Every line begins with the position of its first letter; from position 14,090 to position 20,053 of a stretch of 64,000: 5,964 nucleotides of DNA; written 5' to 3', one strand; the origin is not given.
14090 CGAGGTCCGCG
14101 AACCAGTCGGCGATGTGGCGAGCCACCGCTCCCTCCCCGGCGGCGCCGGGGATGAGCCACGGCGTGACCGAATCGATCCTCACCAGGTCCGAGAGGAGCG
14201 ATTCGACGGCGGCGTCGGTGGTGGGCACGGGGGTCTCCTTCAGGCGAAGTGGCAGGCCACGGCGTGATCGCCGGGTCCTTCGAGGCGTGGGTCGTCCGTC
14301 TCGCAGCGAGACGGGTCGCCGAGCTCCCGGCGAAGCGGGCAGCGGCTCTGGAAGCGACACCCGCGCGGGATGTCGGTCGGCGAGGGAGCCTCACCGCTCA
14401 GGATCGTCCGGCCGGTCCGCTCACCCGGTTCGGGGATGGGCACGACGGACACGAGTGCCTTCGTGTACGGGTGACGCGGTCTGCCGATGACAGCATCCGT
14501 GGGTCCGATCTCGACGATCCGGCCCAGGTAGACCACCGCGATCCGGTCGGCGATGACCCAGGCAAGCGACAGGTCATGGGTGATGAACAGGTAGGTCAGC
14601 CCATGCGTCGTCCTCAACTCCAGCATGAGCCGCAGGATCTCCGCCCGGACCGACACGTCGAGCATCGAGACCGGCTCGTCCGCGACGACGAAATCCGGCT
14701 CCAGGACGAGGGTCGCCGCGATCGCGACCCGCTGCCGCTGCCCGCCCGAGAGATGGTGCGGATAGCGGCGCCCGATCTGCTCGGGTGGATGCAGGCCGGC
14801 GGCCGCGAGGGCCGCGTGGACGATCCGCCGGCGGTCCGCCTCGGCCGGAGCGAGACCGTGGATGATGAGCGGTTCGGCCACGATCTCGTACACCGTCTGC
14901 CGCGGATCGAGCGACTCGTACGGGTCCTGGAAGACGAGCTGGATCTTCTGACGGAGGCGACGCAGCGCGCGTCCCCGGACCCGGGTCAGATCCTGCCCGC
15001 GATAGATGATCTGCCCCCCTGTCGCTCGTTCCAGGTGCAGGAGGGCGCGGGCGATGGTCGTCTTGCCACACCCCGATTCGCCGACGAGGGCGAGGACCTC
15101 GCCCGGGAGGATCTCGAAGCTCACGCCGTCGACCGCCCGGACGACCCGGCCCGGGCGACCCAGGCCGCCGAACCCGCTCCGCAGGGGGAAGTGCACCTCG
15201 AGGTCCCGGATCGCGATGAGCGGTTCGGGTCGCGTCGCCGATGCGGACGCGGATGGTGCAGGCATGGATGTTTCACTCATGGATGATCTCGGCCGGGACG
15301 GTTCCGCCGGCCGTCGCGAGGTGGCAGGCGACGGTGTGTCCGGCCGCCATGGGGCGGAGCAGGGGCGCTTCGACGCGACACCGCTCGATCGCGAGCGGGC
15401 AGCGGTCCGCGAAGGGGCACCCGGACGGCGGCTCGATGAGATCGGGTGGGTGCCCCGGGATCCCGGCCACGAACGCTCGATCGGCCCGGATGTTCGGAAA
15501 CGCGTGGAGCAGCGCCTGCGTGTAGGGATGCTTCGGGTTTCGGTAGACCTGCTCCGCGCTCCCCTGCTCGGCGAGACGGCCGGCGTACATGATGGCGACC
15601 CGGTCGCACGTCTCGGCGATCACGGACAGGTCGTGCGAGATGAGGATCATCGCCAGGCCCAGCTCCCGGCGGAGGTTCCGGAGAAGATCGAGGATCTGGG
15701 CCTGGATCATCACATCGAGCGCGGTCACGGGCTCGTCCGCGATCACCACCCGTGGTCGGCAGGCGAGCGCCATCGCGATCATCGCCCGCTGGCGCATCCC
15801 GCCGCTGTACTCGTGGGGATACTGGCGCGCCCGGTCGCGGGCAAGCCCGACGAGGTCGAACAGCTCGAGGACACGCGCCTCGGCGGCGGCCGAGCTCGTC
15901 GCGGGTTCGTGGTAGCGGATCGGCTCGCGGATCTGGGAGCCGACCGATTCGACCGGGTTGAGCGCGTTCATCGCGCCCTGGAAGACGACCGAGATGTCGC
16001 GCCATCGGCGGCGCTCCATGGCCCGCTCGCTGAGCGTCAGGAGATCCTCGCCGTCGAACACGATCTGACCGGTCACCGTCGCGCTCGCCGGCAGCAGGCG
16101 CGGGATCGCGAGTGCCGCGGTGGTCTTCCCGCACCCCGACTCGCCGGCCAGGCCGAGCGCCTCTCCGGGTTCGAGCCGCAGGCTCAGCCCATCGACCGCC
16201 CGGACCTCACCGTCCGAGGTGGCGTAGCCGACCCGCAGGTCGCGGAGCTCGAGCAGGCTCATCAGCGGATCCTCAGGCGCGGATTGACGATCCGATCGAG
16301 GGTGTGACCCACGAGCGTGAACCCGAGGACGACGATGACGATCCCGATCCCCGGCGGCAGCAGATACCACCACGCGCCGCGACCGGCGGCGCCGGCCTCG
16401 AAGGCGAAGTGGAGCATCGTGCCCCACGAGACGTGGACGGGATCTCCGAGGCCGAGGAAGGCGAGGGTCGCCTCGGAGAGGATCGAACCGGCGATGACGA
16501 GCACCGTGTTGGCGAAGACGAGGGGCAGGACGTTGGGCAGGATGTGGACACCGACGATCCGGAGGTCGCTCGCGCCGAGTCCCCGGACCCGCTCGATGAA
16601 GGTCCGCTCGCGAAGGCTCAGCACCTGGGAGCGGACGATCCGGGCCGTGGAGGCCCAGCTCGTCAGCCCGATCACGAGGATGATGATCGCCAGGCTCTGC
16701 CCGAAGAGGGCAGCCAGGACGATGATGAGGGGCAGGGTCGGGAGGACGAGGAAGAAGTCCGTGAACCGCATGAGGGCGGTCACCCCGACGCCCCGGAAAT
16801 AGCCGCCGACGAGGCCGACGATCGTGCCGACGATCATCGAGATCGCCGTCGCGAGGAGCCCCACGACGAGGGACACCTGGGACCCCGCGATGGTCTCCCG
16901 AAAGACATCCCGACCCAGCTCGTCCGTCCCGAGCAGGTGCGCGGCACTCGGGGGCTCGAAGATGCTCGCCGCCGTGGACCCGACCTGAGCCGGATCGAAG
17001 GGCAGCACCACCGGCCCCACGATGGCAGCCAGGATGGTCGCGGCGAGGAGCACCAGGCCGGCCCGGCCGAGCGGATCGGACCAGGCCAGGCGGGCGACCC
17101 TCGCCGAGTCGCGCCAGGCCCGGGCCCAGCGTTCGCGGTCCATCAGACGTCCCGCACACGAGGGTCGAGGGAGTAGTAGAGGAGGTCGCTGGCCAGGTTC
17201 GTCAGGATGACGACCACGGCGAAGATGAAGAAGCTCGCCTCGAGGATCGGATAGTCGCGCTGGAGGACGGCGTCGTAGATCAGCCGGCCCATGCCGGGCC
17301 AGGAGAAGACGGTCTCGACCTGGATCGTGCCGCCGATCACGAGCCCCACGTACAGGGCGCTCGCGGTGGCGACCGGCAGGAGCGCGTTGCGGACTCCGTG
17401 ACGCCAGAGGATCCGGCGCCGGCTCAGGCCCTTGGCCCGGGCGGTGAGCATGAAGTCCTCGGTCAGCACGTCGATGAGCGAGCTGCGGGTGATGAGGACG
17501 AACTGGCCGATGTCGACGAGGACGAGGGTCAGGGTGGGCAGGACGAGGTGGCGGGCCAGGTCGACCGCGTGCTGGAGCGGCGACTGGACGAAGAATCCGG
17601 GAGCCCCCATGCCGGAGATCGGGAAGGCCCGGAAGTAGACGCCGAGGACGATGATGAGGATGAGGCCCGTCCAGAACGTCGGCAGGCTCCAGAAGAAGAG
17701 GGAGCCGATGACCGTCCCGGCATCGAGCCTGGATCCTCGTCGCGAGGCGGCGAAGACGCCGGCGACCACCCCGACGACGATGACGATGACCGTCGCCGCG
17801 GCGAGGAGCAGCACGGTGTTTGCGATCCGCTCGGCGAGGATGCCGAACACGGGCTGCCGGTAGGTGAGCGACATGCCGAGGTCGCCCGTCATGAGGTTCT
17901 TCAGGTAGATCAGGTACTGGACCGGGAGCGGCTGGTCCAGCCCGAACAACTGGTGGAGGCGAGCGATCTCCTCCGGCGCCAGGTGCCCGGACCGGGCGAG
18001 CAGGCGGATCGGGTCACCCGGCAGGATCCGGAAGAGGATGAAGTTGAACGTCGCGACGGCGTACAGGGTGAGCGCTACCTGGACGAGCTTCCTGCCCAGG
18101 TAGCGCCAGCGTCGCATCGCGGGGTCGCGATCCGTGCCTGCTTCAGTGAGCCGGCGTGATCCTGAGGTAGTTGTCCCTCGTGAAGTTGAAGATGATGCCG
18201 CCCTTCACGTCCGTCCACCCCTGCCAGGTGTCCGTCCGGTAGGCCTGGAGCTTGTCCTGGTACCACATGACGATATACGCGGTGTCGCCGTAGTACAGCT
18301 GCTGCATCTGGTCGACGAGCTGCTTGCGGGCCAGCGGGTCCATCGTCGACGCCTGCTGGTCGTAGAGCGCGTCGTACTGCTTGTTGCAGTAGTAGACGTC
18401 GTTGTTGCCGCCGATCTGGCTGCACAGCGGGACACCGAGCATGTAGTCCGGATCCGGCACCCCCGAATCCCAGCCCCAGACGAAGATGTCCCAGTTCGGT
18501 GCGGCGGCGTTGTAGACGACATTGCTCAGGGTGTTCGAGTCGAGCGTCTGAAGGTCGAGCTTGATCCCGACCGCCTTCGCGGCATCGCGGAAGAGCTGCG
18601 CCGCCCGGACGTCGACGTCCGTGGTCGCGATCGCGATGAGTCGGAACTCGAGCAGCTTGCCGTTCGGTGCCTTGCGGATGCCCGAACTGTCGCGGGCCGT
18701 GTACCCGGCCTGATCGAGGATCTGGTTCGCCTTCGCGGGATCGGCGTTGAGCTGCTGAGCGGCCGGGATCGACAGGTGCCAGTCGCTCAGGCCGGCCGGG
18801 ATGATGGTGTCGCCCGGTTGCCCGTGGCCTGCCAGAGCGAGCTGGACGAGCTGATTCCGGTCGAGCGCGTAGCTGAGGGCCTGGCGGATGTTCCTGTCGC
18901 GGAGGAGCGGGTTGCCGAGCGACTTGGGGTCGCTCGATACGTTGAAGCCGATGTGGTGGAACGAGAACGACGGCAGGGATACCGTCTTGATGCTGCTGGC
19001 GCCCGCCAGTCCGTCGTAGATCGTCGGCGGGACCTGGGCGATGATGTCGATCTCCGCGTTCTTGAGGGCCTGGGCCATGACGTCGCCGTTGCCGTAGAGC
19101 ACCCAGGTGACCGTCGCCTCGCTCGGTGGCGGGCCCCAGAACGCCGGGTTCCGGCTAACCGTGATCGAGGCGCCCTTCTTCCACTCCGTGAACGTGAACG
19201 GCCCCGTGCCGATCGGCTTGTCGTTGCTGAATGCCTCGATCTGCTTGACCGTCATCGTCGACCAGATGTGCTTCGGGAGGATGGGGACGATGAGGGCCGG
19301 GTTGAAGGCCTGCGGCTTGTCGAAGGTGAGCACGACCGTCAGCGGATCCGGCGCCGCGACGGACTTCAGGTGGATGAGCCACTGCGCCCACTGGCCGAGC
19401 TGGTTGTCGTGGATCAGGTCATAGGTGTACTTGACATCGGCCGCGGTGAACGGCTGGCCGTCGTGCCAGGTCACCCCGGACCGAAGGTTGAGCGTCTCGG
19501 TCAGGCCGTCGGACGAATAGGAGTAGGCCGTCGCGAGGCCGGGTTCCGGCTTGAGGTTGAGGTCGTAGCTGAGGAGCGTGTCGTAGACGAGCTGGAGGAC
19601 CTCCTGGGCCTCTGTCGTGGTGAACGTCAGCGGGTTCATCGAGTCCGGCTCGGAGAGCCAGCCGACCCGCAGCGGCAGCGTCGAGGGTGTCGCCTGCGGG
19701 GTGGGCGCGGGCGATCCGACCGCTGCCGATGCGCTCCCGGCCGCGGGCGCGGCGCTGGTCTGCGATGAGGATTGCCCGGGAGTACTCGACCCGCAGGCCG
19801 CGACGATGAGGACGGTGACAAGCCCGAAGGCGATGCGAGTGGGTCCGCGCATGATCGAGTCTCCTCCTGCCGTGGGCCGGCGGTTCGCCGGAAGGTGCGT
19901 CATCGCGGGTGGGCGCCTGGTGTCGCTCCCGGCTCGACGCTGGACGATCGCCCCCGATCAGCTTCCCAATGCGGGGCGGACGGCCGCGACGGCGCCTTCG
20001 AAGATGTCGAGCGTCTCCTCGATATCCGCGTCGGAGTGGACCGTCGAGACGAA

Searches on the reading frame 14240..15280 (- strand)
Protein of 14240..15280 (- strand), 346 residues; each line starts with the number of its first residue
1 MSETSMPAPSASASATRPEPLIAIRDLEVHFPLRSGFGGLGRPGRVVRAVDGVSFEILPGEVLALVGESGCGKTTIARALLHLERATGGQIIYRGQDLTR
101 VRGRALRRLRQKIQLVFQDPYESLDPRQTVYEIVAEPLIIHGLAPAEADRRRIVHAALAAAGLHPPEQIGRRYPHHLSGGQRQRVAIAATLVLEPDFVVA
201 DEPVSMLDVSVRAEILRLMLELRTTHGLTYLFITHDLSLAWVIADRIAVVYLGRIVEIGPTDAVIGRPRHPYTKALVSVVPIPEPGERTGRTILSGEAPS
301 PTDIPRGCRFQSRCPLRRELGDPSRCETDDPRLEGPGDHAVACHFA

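Call 72: search_protein_families(library=pfam, proteins=[window:14240-15280:-], max_evalue=0.0001)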
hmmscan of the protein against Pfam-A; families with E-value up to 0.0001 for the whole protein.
window:14240-15280:- (346 aa): 3 families
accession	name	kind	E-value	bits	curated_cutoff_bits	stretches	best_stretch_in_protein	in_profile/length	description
PF00005.33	ABC_tran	-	7.1e-33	114.5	25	1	51-204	2-136/137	ABC transporter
PF08352.17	oligo_HPY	-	3.4e-19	69.4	27.1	1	256-319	1-63/65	Oligopeptide/dipeptide transporter, C-terminal region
PF13304.12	AAA_21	-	5.4e-07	30.4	27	0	140-239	220-302/304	AAA domain, putative AbiEii toxin, Type IV TA system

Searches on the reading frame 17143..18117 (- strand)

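Call 28: search_protein_families(library=pfam, proteins=[window:17143-18117:-], max_evalue=0.0001)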
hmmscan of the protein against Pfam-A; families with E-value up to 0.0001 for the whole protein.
window:17143-18117:- (324 aa): 2 families
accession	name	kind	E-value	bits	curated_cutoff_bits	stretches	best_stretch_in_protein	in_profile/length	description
PF00528.27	BPD_transp_1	-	4.2e-39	134.6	26.4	1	116-322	1-183/184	Binding-protein-dependent transport system inner membrane component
PF19300.4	BPD_transp_1_N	-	5.7e-12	46.3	23.8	1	5-92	3-90/114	Binding-prot-dependent transport system membrane comp, N-term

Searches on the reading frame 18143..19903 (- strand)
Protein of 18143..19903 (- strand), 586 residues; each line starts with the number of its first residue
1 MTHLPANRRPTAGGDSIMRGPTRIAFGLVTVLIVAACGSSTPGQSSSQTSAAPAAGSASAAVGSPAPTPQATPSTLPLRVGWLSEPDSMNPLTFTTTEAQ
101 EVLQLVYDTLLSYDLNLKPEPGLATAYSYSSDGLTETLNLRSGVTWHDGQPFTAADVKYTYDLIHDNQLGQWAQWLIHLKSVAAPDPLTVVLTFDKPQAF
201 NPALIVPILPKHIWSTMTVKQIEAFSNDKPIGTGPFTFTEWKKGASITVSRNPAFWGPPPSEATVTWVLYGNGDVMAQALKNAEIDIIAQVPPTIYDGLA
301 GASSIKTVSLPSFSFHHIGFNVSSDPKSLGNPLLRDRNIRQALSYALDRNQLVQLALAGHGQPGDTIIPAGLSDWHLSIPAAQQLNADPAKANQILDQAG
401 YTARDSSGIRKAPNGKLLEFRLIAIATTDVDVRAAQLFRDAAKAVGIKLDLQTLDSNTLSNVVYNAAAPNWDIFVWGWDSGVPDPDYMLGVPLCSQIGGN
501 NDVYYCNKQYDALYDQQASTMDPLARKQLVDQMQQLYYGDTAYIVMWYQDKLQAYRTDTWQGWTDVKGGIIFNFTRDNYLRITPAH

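Call 28: search_protein_families(library=pfam, proteins=[window:18143-19903:-], max_evalue=0.0001)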
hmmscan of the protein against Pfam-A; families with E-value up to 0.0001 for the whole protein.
window:18143-19903:- (586 aa): 1 family
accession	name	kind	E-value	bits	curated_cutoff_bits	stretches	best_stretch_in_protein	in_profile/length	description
PF00496.27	SBP_bac_5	-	1.7e-86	291.1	32.4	1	118-490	1-358/368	Bacterial extracellular solute-binding proteins, family 5 Middle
